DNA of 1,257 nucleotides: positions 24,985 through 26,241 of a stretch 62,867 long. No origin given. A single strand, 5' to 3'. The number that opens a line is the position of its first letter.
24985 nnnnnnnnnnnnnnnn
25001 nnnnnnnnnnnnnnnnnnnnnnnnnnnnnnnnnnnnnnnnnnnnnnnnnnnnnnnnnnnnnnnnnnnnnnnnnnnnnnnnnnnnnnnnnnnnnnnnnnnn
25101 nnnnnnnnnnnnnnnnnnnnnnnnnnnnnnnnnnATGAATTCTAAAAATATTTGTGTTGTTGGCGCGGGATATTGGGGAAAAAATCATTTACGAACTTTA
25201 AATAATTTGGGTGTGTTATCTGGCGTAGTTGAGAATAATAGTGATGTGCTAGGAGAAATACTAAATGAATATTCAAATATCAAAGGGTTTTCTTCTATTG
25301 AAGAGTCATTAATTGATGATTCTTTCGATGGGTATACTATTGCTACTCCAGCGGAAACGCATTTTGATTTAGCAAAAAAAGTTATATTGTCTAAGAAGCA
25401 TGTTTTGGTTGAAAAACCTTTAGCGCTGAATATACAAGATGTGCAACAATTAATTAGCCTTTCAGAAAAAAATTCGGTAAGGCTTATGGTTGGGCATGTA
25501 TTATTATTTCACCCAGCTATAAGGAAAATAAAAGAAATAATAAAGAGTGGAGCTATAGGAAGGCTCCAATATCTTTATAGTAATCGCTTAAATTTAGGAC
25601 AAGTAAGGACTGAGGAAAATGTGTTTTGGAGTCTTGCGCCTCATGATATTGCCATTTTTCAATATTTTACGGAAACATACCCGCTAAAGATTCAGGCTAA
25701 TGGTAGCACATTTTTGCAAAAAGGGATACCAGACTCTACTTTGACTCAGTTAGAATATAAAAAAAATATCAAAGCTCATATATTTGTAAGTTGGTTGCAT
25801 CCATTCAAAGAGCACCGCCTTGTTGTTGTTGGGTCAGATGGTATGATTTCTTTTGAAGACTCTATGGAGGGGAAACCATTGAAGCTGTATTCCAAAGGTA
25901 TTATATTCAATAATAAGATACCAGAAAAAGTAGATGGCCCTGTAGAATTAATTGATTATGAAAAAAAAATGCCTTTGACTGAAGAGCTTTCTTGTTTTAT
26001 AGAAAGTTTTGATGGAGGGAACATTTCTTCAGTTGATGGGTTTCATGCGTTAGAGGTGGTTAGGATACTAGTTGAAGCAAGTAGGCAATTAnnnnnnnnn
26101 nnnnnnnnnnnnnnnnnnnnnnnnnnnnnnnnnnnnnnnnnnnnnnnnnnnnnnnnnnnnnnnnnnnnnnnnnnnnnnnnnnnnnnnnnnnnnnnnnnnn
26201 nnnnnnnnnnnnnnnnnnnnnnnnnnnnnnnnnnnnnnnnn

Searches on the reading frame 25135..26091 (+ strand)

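Call 10: search_protein_families(library=pfam, proteins=[window:25135-26091:+], max_evalue=0.001)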
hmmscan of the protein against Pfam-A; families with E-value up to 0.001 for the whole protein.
window:25135-26091:+ (319 aa): 3 families
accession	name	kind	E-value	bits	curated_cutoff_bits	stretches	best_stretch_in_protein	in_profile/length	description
PF01408.29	GFO_IDH_MocA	-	6.5e-22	78.9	24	1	5-121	2-120/120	Oxidoreductase family, NAD-binding Rossmann fold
PF22725.1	GFO_IDH_MocA_C3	-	6.8e-15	55.6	27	1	129-238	1-123/124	GFO/IDH/MocA C-terminal domain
PF02894.22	GFO_IDH_MocA_C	-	0.00071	19.9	22.9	0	163-313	42-204/218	Oxidoreductase family, C-terminal alpha/beta domain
